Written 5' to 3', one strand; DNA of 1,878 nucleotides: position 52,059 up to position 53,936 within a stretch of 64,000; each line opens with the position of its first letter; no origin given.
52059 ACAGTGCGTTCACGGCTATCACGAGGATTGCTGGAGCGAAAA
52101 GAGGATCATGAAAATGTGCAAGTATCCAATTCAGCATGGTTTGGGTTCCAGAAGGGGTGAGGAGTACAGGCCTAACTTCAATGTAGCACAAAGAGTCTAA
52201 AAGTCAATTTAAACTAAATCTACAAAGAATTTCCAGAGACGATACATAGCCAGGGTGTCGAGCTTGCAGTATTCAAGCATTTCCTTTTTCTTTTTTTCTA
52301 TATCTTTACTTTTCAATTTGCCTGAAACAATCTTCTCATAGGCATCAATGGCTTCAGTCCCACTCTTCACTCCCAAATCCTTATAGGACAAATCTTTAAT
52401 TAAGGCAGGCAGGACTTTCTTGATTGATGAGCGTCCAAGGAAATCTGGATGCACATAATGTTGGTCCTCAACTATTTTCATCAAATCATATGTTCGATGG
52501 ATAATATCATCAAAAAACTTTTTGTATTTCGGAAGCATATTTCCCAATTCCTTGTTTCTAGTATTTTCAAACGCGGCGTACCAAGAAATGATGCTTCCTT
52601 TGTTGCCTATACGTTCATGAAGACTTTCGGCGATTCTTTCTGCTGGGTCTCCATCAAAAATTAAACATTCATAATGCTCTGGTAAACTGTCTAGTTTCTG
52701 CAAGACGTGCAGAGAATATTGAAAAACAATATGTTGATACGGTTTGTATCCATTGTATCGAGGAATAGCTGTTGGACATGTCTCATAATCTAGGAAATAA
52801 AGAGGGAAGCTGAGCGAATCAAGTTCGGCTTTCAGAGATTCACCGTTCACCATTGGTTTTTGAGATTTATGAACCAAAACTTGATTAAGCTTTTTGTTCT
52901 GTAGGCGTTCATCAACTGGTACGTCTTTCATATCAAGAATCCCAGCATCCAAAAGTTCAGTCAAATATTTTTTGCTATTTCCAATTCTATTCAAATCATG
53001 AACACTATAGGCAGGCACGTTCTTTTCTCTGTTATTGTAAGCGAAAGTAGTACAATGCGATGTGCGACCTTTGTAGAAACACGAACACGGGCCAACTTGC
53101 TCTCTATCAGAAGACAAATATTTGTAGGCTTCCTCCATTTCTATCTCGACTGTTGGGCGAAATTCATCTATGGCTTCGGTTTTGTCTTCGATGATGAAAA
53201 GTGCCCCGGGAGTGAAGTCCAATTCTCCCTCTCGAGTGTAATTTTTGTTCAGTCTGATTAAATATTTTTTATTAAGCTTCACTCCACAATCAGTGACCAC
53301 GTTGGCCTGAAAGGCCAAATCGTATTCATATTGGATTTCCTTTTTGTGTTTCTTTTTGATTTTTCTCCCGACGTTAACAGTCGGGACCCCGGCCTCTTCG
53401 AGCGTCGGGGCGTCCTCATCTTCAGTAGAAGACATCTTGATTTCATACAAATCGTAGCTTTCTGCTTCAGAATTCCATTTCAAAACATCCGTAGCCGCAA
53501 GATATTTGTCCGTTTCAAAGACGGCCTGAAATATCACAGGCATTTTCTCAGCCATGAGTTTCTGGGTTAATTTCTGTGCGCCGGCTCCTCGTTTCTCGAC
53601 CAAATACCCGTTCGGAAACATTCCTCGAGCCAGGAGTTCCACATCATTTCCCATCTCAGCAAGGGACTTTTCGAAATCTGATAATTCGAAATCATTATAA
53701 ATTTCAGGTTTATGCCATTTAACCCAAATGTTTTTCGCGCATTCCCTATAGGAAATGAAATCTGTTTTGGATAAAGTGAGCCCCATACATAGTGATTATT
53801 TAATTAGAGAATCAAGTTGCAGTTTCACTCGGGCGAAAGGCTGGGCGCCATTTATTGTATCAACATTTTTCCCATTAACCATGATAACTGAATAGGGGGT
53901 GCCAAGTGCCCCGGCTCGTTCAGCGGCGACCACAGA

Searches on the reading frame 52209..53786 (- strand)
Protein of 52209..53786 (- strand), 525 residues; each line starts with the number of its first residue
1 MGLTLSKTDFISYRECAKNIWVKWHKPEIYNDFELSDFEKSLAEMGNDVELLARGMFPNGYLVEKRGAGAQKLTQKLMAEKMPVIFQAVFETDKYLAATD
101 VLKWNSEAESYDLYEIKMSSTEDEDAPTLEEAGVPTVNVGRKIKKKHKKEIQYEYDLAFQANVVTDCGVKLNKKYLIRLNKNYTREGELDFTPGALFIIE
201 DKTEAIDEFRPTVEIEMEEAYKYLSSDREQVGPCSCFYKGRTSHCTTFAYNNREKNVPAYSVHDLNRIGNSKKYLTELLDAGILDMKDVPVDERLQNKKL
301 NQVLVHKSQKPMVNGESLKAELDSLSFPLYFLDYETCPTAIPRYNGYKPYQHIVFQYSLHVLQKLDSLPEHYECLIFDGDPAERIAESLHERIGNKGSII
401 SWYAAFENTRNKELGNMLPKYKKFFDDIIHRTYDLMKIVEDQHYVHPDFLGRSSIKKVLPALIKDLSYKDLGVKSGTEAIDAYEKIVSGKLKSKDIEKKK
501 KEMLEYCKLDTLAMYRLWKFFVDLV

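Call 10: search_protein_families(library=pfam, proteins=[window:52209-53786:-])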
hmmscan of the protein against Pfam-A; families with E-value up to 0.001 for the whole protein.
window:52209-53786:- (525 aa): 1 family
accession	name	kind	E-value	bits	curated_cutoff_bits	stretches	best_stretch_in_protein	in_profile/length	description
PF11074.14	DUF2779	-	7.9e-38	130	23.3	1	330-454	1-126/126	Domain of unknown function(DUF2779)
